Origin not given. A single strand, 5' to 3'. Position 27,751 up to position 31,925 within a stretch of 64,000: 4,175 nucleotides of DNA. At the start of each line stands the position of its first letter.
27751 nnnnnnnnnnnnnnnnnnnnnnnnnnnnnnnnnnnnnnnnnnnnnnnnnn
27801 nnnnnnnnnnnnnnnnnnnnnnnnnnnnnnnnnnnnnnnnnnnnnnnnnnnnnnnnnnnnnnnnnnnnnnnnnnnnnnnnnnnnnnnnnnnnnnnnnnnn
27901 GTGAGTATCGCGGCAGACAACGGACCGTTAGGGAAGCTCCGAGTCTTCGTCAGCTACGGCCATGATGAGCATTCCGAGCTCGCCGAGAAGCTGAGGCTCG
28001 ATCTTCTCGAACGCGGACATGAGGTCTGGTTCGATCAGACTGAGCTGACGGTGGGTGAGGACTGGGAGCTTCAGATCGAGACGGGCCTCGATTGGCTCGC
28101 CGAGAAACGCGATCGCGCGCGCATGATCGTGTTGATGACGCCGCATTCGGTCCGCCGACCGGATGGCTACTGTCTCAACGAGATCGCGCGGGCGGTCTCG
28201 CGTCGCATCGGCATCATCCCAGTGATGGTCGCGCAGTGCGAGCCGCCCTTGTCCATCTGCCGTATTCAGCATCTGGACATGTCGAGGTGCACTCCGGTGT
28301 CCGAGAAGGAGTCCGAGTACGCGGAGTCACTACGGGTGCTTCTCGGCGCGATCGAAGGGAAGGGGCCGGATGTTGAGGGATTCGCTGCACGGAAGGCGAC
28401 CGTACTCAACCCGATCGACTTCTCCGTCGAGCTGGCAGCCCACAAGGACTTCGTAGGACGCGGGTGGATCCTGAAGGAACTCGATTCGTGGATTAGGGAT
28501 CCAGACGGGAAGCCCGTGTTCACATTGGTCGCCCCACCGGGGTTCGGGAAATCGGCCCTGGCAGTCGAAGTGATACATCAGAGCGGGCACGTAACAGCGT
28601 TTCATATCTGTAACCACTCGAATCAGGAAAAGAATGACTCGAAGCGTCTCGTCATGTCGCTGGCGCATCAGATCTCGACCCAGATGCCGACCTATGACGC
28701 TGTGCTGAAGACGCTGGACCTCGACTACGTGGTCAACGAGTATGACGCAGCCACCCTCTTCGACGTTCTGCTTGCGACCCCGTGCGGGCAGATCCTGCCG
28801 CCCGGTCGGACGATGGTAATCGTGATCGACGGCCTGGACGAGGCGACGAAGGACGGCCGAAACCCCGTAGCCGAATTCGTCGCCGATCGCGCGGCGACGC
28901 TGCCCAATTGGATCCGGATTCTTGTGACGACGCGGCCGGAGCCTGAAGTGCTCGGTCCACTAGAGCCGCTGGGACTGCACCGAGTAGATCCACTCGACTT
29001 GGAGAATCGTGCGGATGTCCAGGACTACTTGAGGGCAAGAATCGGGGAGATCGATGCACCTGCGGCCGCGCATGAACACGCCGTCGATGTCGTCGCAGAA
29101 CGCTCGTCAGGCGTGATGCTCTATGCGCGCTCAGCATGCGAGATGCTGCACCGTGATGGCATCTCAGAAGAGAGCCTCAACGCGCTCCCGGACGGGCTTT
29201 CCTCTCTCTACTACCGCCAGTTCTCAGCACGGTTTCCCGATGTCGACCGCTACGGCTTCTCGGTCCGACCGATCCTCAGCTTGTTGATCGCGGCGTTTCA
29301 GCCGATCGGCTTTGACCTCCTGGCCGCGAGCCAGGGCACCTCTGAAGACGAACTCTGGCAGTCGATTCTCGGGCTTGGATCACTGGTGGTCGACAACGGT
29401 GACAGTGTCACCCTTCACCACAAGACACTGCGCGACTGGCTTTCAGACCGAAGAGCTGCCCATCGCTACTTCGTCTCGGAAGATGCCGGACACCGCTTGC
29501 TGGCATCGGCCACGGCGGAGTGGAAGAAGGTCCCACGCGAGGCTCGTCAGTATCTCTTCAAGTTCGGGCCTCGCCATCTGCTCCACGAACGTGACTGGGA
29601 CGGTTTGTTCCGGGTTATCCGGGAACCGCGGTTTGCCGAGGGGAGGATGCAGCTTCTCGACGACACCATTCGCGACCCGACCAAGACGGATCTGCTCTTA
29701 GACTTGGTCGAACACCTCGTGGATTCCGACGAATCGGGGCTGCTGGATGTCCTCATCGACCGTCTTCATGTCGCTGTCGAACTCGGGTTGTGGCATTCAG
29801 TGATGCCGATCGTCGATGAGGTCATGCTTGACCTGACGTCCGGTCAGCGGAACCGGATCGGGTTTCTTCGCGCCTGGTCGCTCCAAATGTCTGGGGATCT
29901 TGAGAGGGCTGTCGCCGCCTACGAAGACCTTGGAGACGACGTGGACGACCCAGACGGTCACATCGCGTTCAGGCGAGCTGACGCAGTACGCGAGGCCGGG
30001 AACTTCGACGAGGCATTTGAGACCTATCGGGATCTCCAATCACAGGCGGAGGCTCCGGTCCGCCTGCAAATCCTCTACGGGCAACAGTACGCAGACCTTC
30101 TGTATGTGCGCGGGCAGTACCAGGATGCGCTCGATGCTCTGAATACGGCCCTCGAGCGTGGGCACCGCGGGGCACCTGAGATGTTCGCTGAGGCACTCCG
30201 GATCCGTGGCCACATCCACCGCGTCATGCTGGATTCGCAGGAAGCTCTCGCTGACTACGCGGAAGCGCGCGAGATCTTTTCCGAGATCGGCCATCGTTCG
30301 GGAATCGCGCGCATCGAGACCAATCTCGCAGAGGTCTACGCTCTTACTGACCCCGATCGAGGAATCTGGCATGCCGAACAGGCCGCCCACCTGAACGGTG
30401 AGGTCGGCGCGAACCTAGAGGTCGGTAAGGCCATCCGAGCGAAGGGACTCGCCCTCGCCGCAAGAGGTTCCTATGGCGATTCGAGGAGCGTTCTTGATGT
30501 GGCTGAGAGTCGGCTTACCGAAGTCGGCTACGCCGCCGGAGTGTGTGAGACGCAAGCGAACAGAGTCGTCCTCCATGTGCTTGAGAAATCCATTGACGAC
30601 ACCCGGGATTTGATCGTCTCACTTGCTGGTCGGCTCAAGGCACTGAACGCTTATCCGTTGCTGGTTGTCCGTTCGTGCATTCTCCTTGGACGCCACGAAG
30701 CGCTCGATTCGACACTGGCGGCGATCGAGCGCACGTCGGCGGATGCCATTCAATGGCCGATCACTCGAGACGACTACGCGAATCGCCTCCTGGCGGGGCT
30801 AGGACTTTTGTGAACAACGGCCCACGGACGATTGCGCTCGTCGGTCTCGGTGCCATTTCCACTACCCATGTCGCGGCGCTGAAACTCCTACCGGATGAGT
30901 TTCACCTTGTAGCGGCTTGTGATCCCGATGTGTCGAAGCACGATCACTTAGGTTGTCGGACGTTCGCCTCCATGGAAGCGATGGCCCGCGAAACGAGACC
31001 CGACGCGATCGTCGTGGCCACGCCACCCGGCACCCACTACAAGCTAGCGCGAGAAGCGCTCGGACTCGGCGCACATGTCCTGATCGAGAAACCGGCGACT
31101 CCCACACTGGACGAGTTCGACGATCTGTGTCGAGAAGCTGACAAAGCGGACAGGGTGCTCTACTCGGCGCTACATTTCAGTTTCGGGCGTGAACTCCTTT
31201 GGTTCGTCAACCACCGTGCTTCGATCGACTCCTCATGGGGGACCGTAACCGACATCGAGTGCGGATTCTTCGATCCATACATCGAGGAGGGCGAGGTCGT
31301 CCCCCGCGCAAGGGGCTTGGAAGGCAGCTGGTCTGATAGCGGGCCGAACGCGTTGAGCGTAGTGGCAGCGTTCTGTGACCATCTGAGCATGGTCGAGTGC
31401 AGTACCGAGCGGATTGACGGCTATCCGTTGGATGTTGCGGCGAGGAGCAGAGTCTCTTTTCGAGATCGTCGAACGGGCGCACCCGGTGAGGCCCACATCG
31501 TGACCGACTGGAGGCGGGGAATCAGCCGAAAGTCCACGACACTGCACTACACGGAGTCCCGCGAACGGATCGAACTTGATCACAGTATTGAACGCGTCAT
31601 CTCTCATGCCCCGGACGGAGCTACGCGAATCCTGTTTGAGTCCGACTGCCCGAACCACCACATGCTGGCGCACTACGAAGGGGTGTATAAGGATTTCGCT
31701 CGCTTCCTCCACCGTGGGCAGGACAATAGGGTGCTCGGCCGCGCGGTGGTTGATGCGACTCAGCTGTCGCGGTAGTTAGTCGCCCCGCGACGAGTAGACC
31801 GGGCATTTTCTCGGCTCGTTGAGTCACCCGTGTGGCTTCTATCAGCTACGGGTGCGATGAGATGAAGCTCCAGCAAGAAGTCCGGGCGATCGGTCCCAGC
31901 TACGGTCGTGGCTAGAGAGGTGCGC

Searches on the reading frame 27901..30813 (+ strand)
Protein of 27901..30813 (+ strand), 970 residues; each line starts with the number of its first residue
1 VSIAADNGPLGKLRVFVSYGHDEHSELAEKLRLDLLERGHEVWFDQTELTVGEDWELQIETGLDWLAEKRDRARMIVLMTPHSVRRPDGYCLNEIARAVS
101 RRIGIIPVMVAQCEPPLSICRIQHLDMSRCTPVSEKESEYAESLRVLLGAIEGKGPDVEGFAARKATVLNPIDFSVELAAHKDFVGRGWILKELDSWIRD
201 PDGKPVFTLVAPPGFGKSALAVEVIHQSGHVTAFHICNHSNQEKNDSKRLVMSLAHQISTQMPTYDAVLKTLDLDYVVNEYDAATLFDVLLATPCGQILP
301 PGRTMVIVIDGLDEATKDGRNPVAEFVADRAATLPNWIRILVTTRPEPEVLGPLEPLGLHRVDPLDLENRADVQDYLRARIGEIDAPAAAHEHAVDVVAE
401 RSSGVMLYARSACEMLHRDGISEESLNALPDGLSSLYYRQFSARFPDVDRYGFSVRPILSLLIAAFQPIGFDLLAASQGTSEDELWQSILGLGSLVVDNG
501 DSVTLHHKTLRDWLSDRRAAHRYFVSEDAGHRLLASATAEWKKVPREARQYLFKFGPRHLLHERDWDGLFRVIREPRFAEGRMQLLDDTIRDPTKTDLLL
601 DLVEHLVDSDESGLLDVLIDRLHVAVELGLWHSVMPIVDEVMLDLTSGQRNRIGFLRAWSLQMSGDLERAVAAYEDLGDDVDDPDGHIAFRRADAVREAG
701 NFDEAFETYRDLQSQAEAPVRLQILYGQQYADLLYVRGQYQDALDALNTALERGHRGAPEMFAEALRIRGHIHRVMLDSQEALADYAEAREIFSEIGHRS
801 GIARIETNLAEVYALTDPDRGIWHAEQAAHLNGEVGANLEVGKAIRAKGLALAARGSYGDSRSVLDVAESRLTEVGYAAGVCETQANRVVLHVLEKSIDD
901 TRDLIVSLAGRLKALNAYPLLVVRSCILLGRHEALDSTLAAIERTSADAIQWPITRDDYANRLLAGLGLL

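Call 3: search_protein_families(library=pfam, proteins=[window:27901-30813:+], max_evalue=0.1)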
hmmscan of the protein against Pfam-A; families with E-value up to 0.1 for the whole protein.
window:27901-30813:+ (970 aa): 16 families
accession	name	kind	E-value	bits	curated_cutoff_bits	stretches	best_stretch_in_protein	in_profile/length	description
PF24883.2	NPHP3_N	-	1.3e-22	81.2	24.8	1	189-345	5-164/164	Nephrocystin 3, N-terminal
PF13676.11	TIR_2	-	2.3e-17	64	28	1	15-129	1-110/122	TIR domain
PF13424.12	TPR_12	-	6.9e-09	36.2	30.1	1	763-816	3-58/77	Tetratricopeptide repeat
PF25521.1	HTH_TANC1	-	4.4e-08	33.5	27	1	445-541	2-106/154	TANC1-like, winged helix-turn-helix domain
PF07719.23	TPR_2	-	5.8e-07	29.6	27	0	730-752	7-29/34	Tetratricopeptide repeat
PF00515.34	TPR_1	-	8.6e-07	29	27.8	0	733-752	10-29/34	Tetratricopeptide repeat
PF13432.12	TPR_16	-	1.7e-06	28.8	32.7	2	656-713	2-58/65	Tetratricopeptide repeat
PF13191.12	AAA_16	-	5.4e-05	24.2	32.6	1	184-330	2-159/167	AAA ATPase domain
PF13428.12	TPR_14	-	5.8e-05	23.8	23.5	0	728-761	5-37/44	Tetratricopeptide repeat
PF20308.4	TPR-S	-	0.00024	22.1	27.6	1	701-794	1-83/102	Tetratricopeptide Repeats-Sensor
PF13174.12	TPR_6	-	0.0073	17.3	26.3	0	655-678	4-27/33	Tetratricopeptide repeat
PF05729.18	NACHT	-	0.02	15.1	26.7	1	212-347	8-131/167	NACHT domain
PF14559.12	TPR_19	-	0.034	14.9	25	1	698-756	3-57/68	Tetratricopeptide repeat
PF12895.13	ANAPC3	-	0.07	13.8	27.2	0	692-748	29-80/82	Anaphase-promoting complex, cyclosome, subunit 3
PF21694.2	DNA_pol3_delta_C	-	0.09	13.2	27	0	700-737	14-51/121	DNA polymerase III delta subunit, C-terminal domain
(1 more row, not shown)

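Call 4: search_protein_families(library=padloc, proteins=[window:27901-30813:+], max_evalue=0.01)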
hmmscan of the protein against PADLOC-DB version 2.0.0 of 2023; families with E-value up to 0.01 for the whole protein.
window:27901-30813:+ (970 aa): 6 families
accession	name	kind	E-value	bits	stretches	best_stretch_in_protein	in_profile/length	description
PDLC02421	Aga_TIR-PNTD1-PNTD2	-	3.8e-09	34.1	1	14-128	5-118/430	Class I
PDLC05062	PDC-S66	-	2.6e-07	28.4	1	15-63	151-199/282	-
PDLC02403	Aga_TIR-PNTD1-PNTD2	-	8.4e-07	26.4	1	15-128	5-117/443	Class I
PDLC02012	SAVED5--SAVED_TIR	-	2.7e-06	24.7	1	14-63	15-62/404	-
PDLC03957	bSEFIR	-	1.6e-05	22.9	1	14-63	40-91/412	-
PDLC02159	Avs1b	-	0.00013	17.4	1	192-431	211-446/1924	-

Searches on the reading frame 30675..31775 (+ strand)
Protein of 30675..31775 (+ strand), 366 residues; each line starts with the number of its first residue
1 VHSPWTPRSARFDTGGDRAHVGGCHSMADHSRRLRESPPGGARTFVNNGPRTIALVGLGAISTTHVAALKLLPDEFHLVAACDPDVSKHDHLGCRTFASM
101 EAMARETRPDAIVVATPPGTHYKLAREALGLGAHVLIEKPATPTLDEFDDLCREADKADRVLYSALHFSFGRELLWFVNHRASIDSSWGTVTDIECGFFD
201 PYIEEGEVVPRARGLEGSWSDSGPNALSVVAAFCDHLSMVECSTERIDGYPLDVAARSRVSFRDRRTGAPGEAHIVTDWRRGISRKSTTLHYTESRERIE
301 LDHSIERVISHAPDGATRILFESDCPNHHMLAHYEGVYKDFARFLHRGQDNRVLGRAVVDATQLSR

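Call 3: search_protein_families(library=pfam, proteins=[window:30675-31775:+], max_evalue=0.1)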
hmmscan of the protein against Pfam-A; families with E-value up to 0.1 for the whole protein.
window:30675-31775:+ (366 aa): 1 family
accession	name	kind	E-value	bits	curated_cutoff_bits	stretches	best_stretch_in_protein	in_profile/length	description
PF01408.29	GFO_IDH_MocA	-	8.7e-24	85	24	1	53-163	3-117/120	Oxidoreductase family, NAD-binding Rossmann fold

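Call 4: search_protein_families(library=padloc, proteins=[window:30675-31775:+], max_evalue=0.01)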
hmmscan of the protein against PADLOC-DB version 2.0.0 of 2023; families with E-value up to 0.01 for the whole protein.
window:30675-31775:+ (366 aa): 0 families
